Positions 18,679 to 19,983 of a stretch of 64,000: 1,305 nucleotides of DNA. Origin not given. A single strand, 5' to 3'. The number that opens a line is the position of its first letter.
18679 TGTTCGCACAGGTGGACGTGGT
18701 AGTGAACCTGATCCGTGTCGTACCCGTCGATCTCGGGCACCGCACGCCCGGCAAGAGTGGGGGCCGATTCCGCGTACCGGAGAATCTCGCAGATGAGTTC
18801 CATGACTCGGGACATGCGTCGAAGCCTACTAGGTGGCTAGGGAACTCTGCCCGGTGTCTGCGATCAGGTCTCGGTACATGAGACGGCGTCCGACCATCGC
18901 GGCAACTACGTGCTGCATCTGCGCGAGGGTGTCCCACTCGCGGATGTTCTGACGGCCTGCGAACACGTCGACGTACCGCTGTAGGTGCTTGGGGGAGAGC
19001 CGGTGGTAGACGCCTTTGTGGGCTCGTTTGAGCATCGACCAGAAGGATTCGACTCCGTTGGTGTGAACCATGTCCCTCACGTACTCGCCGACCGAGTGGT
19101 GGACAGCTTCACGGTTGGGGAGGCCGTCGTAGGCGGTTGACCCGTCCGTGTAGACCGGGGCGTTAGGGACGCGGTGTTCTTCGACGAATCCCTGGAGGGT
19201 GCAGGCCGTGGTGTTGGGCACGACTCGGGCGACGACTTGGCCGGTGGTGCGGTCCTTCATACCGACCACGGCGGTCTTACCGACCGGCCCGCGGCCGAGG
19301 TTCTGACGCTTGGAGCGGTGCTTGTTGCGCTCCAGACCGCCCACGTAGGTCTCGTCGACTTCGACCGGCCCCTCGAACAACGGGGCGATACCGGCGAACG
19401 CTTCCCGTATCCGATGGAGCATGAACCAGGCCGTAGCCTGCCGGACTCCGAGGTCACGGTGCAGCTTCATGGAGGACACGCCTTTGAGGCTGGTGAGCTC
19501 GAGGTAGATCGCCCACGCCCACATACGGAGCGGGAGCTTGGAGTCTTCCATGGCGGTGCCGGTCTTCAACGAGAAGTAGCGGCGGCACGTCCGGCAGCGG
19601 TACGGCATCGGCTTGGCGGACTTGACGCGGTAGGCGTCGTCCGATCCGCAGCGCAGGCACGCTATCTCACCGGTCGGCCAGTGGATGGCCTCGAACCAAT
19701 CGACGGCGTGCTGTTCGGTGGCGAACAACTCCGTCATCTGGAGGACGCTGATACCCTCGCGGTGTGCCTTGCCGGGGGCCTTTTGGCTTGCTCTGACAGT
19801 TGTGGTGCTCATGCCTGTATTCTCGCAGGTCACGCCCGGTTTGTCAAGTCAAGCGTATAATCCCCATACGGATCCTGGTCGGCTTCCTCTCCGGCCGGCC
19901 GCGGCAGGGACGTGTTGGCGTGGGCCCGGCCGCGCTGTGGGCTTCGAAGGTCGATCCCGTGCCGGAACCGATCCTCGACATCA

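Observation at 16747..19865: The IS1595-family element carries an unusual passenger set: SLH-domain secreted protein, small membrane protein, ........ coiled-coil protein, DUF2513 protein and a 58-aa ORF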

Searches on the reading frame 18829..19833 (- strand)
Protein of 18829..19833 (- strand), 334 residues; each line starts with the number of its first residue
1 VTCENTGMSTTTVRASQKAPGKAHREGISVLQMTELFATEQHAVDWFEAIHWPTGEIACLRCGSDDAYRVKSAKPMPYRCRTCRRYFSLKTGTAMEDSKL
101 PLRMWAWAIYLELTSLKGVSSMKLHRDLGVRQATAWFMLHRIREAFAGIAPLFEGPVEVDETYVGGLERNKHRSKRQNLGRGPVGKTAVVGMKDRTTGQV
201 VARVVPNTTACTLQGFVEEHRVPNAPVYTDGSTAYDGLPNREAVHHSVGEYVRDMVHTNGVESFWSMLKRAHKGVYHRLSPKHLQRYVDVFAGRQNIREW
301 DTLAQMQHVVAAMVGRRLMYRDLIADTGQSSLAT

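Call 6: search_protein_families(library=pfam, max_evalue=0.1, proteins=[window:18829-19833:-])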
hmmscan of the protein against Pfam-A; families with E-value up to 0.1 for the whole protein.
window:18829-19833:- (334 aa): 2 families
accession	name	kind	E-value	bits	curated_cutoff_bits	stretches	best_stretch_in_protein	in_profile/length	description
PF12762.13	DDE_Tnp_IS1595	-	2.7e-38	131.8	27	1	154-296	3-153/153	ISXO2-like transposase domain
PF12760.12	Zn_ribbon_IS1595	-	2.6e-06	27.7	25.4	1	39-85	2-45/46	Transposase zinc-ribbon domain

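Call 10: find_related_loci(query=window:18829-19812:-, collection=genome_contigs, flank=6000)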
Query window:18829-19812:- (327 aa) in genome_contigs; peptide patterns used: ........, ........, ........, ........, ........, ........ (x = any residue, [..] = any of these).
93 stretches matched a pattern; 75 encode a relative of the query (tblastn E <= 1e-3); 75 distinct loci.
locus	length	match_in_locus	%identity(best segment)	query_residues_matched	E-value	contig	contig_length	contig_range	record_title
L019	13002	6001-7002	69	2-326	2e-153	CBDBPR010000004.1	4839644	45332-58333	MAG: Longimicrobiales bacterium isolate 15bddbfb-3f49-4ba2-9727-ef350e1ccbcb genome assembly, contig: contig_4, whole ge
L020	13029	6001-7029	67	2-326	2e-149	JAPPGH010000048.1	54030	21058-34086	MAG: Candidatus Palauibacter rhopaloidicola isolate RHO1_bin_50 NODE_1322_length_54030_cov_466.263474, whole genome shot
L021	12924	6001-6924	69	12-318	2e-146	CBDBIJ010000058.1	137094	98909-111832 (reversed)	MAG: Candidatus Latescibacterota bacterium isolate 383e7f3d-1f06-43b0-9266-aeaa514c4c2e genome assembly, contig: contig_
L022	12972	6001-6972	67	11-326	2e-143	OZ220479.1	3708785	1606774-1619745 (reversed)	MAG: Longimicrobiales bacterium isolate ffc3e9c5-5d9e-49e8-9e51-7ae5a16491fe genome assembly, chromosome: 1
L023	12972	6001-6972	66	11-326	2e-142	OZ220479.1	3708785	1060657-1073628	MAG: Longimicrobiales bacterium isolate ffc3e9c5-5d9e-49e8-9e51-7ae5a16491fe genome assembly, chromosome: 1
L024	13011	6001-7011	65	5-326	1e-141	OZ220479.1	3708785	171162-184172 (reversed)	MAG: Longimicrobiales bacterium isolate ffc3e9c5-5d9e-49e8-9e51-7ae5a16491fe genome assembly, chromosome: 1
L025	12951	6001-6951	66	11-326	8e-136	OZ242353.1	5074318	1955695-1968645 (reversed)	MAG: Candidatus Multivorans sp. isolate c55290c9-873c-4a20-8066-ae299be9a5bf genome assembly, chromosome: 1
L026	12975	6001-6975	64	6-326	1e-131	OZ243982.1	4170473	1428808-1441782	MAG: Thermoanaerobaculia bacterium isolate 8c3e8a6b-c03f-4b87-9f33-7e3e6cbd280f genome assembly, chromosome: 1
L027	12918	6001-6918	66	5-295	5e-129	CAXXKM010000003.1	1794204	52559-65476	MAG: Longimicrobiales bacterium isolate 66c0fc7b-e3b3-44f4-8b1e-17cf0e7a764f genome assembly, contig: contig_3, whole ge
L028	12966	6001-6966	59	9-326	1e-125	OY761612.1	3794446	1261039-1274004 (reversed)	MAG: Pseudomonadales bacterium isolate 8826704f-68a6-4665-bbd8-dc2ebed91d17 genome assembly, chromosome: 1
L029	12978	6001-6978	58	1-326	3e-122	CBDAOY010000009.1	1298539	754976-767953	MAG: Terriglobia bacterium isolate 90597ecc-74e2-4125-9827-64c58cf94560 genome assembly, contig: contig_9, whole genome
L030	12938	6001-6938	65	7-318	1e-120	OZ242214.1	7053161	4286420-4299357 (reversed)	MAG: Candidatus Latescibacterota bacterium isolate f171f34e-caa5-40bf-9919-1f3307ea572d genome assembly, chromosome: 1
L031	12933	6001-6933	60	9-318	1e-118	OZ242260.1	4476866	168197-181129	MAG: bacterium isolate ae33526c-e769-4de9-a2b0-9dbe0155474d genome assembly, chromosome: 1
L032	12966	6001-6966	55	7-326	1e-114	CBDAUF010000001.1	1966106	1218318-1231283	MAG: Alphaproteobacteria bacterium isolate da7f95fe-6377-4274-8bb6-9737539f4857 genome assembly, contig: contig_1, whole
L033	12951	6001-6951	57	14-326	1e-112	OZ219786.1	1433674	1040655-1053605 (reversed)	MAG: Alphaproteobacteria bacterium isolate 0756efc7-7660-4069-b8ca-5b69e2da9688 genome assembly, chromosome: 2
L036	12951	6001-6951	57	14-326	1e-112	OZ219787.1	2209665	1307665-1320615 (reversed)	MAG: Alphaproteobacteria bacterium isolate 0756efc7-7660-4069-b8ca-5b69e2da9688 genome assembly, chromosome: 3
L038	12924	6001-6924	51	12-318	2e-102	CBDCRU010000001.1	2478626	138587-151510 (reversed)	MAG: Alphaproteobacteria bacterium isolate 004192cc-7be1-4318-a486-98437b1b10df genome assembly, contig: contig_1, whole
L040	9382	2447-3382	52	10-318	2e-100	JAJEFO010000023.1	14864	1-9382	MAG: Silicimonas sp. isolate p16x43bins.5 k141_1024190, whole genome shotgun sequence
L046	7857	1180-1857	59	89-318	5e-88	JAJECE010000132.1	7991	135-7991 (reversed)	MAG: Rhodothermales bacterium isolate jk18x9bins.87 k141_491343, whole genome shotgun sequence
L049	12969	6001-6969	53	14-326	1e-104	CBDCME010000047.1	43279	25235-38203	MAG: Alphaproteobacteria bacterium isolate 1e3c690f-da49-40e6-bfa5-a0f7ba628e7d genome assembly, contig: contig_47, whol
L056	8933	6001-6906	41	21-319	5e-68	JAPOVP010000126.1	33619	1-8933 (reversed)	MAG: Caldilineaceae bacterium isolate COS1_bin_2 NODE_525_length_33619_cov_74.2212, whole genome shotgun sequence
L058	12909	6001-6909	40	21-317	4e-66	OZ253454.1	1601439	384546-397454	MAG: bacterium isolate f7d960f2-4653-49eb-a9eb-9eb9edce55e3 genome assembly, chromosome: 1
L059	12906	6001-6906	41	21-319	4e-66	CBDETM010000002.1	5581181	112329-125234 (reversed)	MAG: Caldilineaceae bacterium isolate 6b64165d-51f0-42fe-9188-3af62e021e19 genome assembly, contig: contig_2, whole geno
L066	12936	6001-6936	39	19-316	1e-61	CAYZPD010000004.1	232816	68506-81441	MAG TPA_asm: uncultured Candidatus Saccharibacteria bacterium isolate SRP292972_co3_105 genome assembly, contig: NODE_77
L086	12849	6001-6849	32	22-306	3e-45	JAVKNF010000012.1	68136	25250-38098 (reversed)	MAG: Candidatus Deianiraeaceae bacterium isolate AaM_Spr_NBd_Coas_2 k141_51947, whole genome shotgun sequence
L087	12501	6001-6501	43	10-176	5e-37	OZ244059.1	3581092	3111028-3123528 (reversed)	MAG: Aestuariivita sp. isolate 4a453047-be49-46e1-ad1c-e85346ca0e0b genome assembly, chromosome: 1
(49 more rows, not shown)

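Call 34: search_protein_families(library=ncbifam, max_evalue=0.01, proteins=[window:18829-19812:-])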
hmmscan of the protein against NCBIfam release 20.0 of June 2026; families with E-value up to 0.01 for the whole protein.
window:18829-19812:- (327 aa): 2 families
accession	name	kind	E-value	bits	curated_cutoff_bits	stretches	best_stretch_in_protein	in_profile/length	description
NF033547.1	transpos_IS1595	equivalog_domain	1.4e-54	185.2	75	1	91-291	2-215/215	IS1595 family transposase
NF033587.1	transpos_IS6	equivalog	0.00068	19.4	125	0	94-157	9-77/202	IS6 family transposase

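Call 52: search_protein_families(library=pfam, max_evalue=0.001, proteins=[L019:7084-8766:+, L020:7325-8731:+, L021:7464-8372:-, L021:8369-8722:-, L025:7495-7989:-, L025:8378-8827:+, L025:6986-7258:+, L026:7494-8324:+, L028:7074-8174:-, L028:8138-8698:-])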
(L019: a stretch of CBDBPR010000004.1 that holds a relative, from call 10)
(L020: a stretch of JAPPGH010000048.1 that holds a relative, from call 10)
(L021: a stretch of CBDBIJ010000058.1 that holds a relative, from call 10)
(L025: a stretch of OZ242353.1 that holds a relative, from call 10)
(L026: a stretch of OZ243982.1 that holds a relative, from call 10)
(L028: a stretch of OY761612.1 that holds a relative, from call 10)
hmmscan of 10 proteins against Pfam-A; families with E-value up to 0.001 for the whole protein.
L019:7084-8766:+ (560 aa): 3 families
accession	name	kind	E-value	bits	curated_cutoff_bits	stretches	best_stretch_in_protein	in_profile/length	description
PF01555.25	N6_N4_Mtase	-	4.4e-39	135.2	26.7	1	25-387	1-219/221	DNA methylase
PF04471.18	Mrr_cat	-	3.8e-05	24.2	21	1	418-515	7-105/115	Restriction endonuclease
PF22722.2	NA-iREase1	-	0.00054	20.4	27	1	433-512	17-93/106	NACHT-associated inactive Restriction Endonuclease 1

L020:7325-8731:+ (468 aa): 4 families
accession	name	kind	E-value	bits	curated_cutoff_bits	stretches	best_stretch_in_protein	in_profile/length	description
PF01555.25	N6_N4_Mtase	-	3.6e-39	135.4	26.7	1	29-349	1-217/221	DNA methylase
PF01844.29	HNH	-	6.8e-14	52.2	21.4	1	398-443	1-47/47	HNH endonuclease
PF14279.12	HNH_5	-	3.6e-13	49.7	27.5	1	398-448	1-51/56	HNH endonuclease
PF13395.12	HNH_4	-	0.00021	21.6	22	1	409-443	17-51/54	HNH endonuclease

L021:7464-8372:- (302 aa): 4 families
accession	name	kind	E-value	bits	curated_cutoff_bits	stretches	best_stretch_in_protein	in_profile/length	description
PF13276.12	HTH_21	-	1.2e-13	51.5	28.1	1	57-111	3-57/60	HTH-like domain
PF00665.32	rve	-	5.9e-10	39.7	32.6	1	128-228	2-97/102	Integrase core domain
PF13683.12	rve_3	-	2.2e-07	30.9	26.5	1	222-287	2-67/67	Integrase core domain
PF13565.12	HTH_32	-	2.9e-05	25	33.7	1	28-101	1-73/73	Homeodomain-like domain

L021:8369-8722:- (117 aa): 2 families
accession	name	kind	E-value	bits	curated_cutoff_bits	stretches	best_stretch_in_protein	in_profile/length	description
PF01527.26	HTH_Tnp_1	-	7.1e-08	33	24.1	1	19-86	5-73/75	Transposase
PF13518.12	HTH_28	-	9.1e-06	26.1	25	1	25-71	1-47/52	Helix-turn-helix domain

L025:7495-7989:- (164 aa): 0 families

L025:8378-8827:+ (149 aa): 0 families

L025:6986-7258:+ (90 aa): 0 families

L026:7494-8324:+ (276 aa): 1 family
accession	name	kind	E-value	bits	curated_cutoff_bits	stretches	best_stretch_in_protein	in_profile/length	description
PF00759.25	Glyco_hydro_9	-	0.0001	22.2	27.7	1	102-247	76-198/444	Glycosyl hydrolase family 9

L028:7074-8174:- (366 aa): 0 families

L028:8138-8698:- (186 aa): 0 families

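Call 53: search_protein_families(library=pfam, max_evalue=0.001, proteins=[L030:7100-8092:+, L033:6964-8166:-, L038:7308-7865:-, L040:3364-3984:-, L040:3930-4739:+, L046:1967-4783:+, L049:7078-9156:-, L049:9837-10427:-, L056:7300-7944:+, L056:7941-8318:+])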
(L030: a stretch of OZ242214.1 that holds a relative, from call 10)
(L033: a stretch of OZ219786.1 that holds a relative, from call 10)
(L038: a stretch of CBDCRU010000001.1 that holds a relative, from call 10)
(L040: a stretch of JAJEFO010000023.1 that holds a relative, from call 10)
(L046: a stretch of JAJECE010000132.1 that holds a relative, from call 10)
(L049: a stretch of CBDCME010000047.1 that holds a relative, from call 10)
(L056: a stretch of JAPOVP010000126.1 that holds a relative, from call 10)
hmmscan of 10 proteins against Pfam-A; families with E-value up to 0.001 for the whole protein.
L030:7100-8092:+ (330 aa): 1 family
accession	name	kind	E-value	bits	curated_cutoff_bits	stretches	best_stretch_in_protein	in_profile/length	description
PF01555.25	N6_N4_Mtase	-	2.4e-12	47.7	26.7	1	55-157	18-121/221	DNA methylase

L033:6964-8166:- (400 aa): 4 families
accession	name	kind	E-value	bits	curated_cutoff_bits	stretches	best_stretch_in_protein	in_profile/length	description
PF01555.25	N6_N4_Mtase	-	4e-46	158.2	26.7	1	6-279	1-218/221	DNA methylase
PF01844.29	HNH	-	4.8e-14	52.7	21.4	1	332-377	1-47/47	HNH endonuclease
PF14279.12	HNH_5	-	3.4e-13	49.8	27.5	1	332-385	1-54/56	HNH endonuclease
PF13395.12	HNH_4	-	0.0009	19.6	22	0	342-377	16-51/54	HNH endonuclease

L038:7308-7865:- (185 aa): 0 families

L040:3364-3984:- (206 aa): 0 families

L040:3930-4739:+ (269 aa): 1 family
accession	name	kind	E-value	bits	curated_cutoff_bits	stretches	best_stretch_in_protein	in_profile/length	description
PF09195.17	Endonuc-BglII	-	1.3e-29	103.5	26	1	45-258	3-162/163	Restriction endonuclease BglII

L046:1967-4783:+ (938 aa): 3 families
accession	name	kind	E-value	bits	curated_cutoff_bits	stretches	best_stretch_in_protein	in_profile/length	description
PF02384.22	N6_Mtase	-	1.5e-24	87.3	20.4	1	364-641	3-234/311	N-6 DNA Methylase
PF07669.17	Eco57I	-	5e-11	43.4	25.3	1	507-620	69-165/171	Eco57I restriction-modification methylase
PF01420.25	Methylase_S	-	3.7e-10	40.7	22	1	778-913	8-149/168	Type I restriction modification DNA specificity domain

L049:7078-9156:- (692 aa): 0 families

L049:9837-10427:- (196 aa): 0 families

L056:7300-7944:+ (214 aa): 0 families

L056:7941-8318:+ (125 aa): 0 families

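Call 54: search_protein_families(library=pfam, max_evalue=0.001, proteins=[L058:6912-8594:+, L059:7244-8632:+, L066:7053-7889:+, L066:7956-8531:+, L066:8528-9127:+, L066:9137-9520:+, L086:6924-7565:-, L086:7611-8021:-, L086:8457-9119:-, L087:7424-8500:+])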
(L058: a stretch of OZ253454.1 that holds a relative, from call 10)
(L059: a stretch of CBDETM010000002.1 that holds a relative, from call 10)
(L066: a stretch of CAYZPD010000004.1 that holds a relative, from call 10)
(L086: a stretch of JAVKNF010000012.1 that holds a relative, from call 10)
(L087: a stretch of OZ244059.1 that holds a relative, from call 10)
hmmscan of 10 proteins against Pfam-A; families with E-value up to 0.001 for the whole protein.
L058:6912-8594:+ (560 aa): 4 families
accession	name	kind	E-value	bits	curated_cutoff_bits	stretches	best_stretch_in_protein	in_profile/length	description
PF02384.22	N6_Mtase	-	7.7e-48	163.8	20.4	1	254-516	3-272/311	N-6 DNA Methylase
PF01170.24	UPF0020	-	3.3e-09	37.2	22.3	1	291-451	22-192/197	RMKL-like, methyltransferase domain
PF13588.12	HSDR_N_2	-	0.00012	22.5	25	1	42-109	33-100/110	Type I restriction enzyme R protein N terminus (HSDR_N)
PF04313.20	HSDR_N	-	0.00013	22.3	25.1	1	42-99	122-186/198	Type I restriction enzyme R protein N terminus (HSDR_N)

L059:7244-8632:+ (462 aa): 2 families
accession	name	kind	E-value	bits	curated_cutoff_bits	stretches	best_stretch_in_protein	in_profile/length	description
PF08239.17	SH3_3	-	8.3e-12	45.6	27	1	259-308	2-52/54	Bacterial SH3 domain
PF06347.19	SH3_4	-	2.4e-05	24.5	24.1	1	258-307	3-51/56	Bacterial SH3 domain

L066:7053-7889:+ (278 aa): 2 families
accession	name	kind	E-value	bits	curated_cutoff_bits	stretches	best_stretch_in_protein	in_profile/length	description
PF13814.12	Replic_Relax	-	5e-17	63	25.3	1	22-205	1-182/191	Replication-relaxation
PF13601.12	HTH_34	-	0.00091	19.8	27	0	19-86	3-67/80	Winged helix DNA-binding domain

L066:7956-8531:+ (191 aa): 3 families
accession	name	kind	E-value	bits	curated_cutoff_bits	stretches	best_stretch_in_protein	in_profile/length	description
PF00413.30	Peptidase_M10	-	2.4e-06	28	24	1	138-185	103-150/159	Matrixin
PF13574.12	Reprolysin_2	-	0.00047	20.5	27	1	83-163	60-145/195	Metallo-peptidase family M12B Reprolysin-like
PF13582.12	Reprolysin_3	-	0.00082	20.3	22.4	0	132-159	97-122/123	Metallo-peptidase family M12B Reprolysin-like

L066:8528-9127:+ (199 aa): 0 families

L066:9137-9520:+ (127 aa): 0 families

L086:6924-7565:- (213 aa): 0 families

L086:7611-8021:- (136 aa): 1 family
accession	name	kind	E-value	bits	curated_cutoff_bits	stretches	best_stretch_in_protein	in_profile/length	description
PF01420.25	Methylase_S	-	4.1e-08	34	22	1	10-133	4-126/168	Type I restriction modification DNA specificity domain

L086:8457-9119:- (220 aa): 3 families
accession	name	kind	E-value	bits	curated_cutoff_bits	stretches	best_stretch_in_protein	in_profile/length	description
PF02384.22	N6_Mtase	-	2.3e-14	53.9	20.4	1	1-216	9-189/311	N-6 DNA Methylase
PF01170.24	UPF0020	-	1.9e-09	37.9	22.3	1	27-163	19-134/197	RMKL-like, methyltransferase domain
PF07669.17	Eco57I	-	0.00027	21.5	25.3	1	115-216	51-140/171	Eco57I restriction-modification methylase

L087:7424-8500:+ (358 aa): 0 families

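Call 61: search_dna_similar(query=window:18829-19812:-, collection=plasmids, mode=protein, max_rows=25)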
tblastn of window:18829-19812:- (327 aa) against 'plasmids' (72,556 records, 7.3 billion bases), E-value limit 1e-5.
Records with a match: 438; places in all: 631; records where one place covers at least 80% of the query: 236.
Best place of each record, by identity: <60% 438.
By first word of the organism name: Sinorhizobium 44; Pseudosulfitobacter 30; Acinetobacter 29; Ralstonia 18; Xanthomonas 18; Aeromonas 17; Rhizobium 14; Mesorhizobium 13; Haloarcula 12; Agrobacterium 9; and 106 more.
By predicted mobility (MOB-suite, as given by PLSDB): non-mobilizable 229; conjugative 133; mobilizable 76.
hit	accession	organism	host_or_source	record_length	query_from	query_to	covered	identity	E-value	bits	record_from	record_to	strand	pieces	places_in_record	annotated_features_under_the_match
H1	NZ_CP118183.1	Entomospira culicis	Culex pipiens,cell culture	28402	22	317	91%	43.0%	5e-67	234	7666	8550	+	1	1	IS1595 family transposase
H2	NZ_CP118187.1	Entomospira culicis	Culex pipiens,cell culture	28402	22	317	91%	43.0%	5e-67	234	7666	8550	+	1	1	IS1595 family transposase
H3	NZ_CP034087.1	Methylocystis rosea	cell culture,groundwater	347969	22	318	91%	42.0%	8e-56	202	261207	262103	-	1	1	IS1595 family transposase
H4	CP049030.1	Rhodobacteraceae bacterium SC52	Apostichopus japonicus,pure ...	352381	22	279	79%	44.5%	1e-59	213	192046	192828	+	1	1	none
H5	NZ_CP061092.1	Roseomonas marmotae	Marmota himalayana,pure culture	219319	18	315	91%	37.1%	3e-44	169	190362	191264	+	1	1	IS1595 family transposase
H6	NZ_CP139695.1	Limimaricola variabilis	Bacterial Culture,hydrothermal vent ...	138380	22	292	83%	39.8%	8e-39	153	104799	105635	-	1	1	IS1595 family transposase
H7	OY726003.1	Phocaeicola massiliensis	-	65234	22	287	81%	40.1%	2e-49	184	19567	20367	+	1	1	record has no annotation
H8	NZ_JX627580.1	Methylobacterium oryzae CBMB20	-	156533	21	316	91%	35.2%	6e-44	168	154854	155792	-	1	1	IS1595 family transposase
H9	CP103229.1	Bacteroides faecis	Homo sapiens,cell culture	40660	22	318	91%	34.5%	9e-45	170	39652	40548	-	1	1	IS1595 family transposase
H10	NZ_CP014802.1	Salipiger profundus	single cell,environmental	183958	13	317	93%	33.5%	5e-34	139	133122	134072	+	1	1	IS1595 family transposase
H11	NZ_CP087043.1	Pseudosulfitobacter pseudonitzschiae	Mediolabrus comicus,The surface ...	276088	21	314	90%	34.6%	7e-41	159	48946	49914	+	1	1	IS1595 family transposase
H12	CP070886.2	Pseudosulfitobacter pseudonitzschiae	Skeletonema costatum,The surface ...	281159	21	314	90%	34.6%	7e-41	159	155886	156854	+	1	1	IS1595 family transposase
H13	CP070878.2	Pseudosulfitobacter pseudonitzschiae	Skeletonema costatum,The surface ...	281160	21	314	90%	34.6%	7e-41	159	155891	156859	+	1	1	IS1595 family transposase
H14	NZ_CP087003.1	Pseudosulfitobacter pseudonitzschiae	Skeletonema costatum,The surface ...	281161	21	314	90%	34.6%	7e-41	159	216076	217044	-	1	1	IS1595 family transposase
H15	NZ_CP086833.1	Pseudosulfitobacter pseudonitzschiae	Trieres chinensis,The surface seawater ...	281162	21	314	90%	34.6%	7e-41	159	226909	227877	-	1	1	IS1595 family transposase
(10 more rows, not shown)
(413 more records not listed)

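Call 94: find_related_loci(query=window:18829-19812:-, collection=viral_contigs, flank=6000)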
Query window:18829-19812:- (327 aa) in viral_contigs; peptide patterns used: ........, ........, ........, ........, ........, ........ (x = any residue, [..] = any of these).
2 stretches matched a pattern; 2 encode a relative of the query (tblastn E <= 1e-3); 2 distinct loci.
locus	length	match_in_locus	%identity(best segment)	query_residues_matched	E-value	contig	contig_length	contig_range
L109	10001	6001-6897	44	22-316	2e-69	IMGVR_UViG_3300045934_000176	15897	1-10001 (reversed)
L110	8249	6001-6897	44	22-316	2e-69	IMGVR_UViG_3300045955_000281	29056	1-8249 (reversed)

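Call 96: list_cluster_members(proteins=[P0001, window:18829-19812:-, window:18561-18815:-, window:17094-17366:-, window:17573-17896:+, window:16783-16959:-])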
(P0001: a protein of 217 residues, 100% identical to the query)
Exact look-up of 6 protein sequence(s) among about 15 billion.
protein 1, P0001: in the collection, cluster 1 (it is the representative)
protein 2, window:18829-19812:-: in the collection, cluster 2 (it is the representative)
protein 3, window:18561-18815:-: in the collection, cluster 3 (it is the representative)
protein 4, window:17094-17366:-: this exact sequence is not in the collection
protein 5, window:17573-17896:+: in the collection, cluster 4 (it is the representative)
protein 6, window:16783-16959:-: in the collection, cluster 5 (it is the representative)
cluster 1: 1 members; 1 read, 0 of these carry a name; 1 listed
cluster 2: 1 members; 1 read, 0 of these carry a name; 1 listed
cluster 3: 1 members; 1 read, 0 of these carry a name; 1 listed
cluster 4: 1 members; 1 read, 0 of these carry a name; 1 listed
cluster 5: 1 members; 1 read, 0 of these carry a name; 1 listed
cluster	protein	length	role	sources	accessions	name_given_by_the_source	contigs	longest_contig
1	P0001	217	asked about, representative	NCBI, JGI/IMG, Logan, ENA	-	-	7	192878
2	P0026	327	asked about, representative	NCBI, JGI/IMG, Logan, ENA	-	-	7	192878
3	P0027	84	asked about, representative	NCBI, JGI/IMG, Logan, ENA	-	-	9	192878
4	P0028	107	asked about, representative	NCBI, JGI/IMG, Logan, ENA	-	-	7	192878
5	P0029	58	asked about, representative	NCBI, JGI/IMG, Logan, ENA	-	-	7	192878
